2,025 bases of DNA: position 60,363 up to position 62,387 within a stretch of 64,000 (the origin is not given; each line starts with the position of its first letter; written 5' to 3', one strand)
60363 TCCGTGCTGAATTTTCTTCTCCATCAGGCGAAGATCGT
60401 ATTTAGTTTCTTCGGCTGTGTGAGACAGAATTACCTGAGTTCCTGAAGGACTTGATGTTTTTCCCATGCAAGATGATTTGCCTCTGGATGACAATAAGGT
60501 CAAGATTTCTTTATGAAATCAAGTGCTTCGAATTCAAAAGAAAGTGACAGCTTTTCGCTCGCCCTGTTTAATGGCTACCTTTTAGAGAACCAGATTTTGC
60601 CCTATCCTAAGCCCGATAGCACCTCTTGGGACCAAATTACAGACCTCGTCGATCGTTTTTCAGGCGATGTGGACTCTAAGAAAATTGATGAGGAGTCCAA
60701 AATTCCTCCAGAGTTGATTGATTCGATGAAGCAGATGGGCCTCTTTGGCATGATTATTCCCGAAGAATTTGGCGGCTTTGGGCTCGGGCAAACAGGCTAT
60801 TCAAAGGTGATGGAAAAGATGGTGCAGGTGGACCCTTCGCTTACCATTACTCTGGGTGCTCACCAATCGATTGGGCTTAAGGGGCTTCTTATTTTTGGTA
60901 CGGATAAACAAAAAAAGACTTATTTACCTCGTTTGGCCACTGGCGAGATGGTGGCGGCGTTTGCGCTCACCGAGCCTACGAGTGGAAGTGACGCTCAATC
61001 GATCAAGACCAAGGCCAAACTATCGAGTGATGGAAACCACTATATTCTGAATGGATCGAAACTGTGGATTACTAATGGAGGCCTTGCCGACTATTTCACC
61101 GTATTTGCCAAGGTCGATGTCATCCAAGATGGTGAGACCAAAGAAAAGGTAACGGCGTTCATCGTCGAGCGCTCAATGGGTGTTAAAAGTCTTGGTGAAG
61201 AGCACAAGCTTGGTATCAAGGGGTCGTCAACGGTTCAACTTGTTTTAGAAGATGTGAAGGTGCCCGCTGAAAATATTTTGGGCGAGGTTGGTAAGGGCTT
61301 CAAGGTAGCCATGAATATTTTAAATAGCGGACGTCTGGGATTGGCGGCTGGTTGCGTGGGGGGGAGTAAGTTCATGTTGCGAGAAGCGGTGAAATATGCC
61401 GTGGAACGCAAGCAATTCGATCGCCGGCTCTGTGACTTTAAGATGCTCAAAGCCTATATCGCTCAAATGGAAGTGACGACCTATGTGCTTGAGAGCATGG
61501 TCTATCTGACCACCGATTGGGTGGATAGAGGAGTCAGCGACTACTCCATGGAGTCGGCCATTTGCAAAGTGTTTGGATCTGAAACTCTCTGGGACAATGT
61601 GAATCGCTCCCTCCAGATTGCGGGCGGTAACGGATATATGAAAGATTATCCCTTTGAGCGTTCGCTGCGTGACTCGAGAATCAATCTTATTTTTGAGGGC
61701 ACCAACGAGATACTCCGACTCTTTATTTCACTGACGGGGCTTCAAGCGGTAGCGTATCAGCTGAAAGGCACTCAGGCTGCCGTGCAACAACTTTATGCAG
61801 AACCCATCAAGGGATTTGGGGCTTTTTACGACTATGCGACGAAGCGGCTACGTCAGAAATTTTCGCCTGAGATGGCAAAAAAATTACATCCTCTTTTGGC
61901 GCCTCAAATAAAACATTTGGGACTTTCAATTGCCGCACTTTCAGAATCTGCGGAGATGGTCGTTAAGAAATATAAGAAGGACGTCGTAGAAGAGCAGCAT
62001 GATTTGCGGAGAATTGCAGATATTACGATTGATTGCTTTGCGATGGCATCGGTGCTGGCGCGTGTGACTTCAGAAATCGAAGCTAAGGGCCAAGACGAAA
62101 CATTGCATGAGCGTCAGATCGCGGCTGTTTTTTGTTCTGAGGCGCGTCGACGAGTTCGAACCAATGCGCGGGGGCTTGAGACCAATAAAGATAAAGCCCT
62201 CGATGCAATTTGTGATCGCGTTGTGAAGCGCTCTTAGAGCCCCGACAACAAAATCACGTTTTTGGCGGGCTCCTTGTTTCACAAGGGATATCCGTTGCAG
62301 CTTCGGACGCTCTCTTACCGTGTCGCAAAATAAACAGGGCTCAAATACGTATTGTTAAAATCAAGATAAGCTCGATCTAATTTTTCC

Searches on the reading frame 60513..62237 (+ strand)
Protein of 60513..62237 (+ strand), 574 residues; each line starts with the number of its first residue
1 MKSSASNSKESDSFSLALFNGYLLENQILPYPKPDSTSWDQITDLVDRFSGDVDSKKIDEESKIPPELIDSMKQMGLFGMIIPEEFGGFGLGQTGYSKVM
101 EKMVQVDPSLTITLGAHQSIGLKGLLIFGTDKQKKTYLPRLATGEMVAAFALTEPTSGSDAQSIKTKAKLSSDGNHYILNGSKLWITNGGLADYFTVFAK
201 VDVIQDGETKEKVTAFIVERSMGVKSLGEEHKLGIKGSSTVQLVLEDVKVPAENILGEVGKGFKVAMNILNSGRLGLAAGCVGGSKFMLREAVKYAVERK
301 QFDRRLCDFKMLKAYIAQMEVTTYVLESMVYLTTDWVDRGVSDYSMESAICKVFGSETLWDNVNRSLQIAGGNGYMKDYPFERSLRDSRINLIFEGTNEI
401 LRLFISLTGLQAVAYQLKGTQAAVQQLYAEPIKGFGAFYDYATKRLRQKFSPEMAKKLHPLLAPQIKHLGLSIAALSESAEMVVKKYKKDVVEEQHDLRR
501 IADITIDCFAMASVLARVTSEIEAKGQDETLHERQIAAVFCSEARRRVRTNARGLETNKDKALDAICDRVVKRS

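Call 75: search_protein_families(library=pfam, proteins=[window:60513-62237:+], max_evalue=0.001)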
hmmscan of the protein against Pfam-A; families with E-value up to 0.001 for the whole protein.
window:60513-62237:+ (574 aa): 7 families
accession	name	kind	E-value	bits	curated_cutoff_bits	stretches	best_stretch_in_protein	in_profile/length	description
PF00441.29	Acyl-CoA_dh_1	-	2.4e-40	138.6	22.4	1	260-405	1-145/150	Acyl-CoA dehydrogenase, C-terminal domain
PF02771.21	Acyl-CoA_dh_N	-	2.5e-25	89.5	22.9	1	55-145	23-113/113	Acyl-CoA dehydrogenase, N-terminal domain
PF02770.24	Acyl-CoA_dh_M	-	2.8e-24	85.5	33.3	1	149-248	1-97/97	Acyl-CoA dehydrogenase, middle domain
PF21343.2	ACAD9-ACADV_C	-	8.2e-24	84.7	27.8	1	462-572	3-116/120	ACAD9/ACADV, C-terminal domain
PF08028.16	Acyl-CoA_dh_2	-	8.7e-10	39.4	22.7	1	276-398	2-133/134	Acyl-CoA dehydrogenase, C-terminal domain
PF21263.2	Acyl-CoA-dh_C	-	1.2e-09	38.8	27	1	482-553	12-75/96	Acyl-CoA dehydrogenase, C-terminal domain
PF22924.1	ACOX_C_alpha1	-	5.7e-05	23.4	27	0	339-403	98-162/169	Acyl-CoA oxidase, C-alpha1 domain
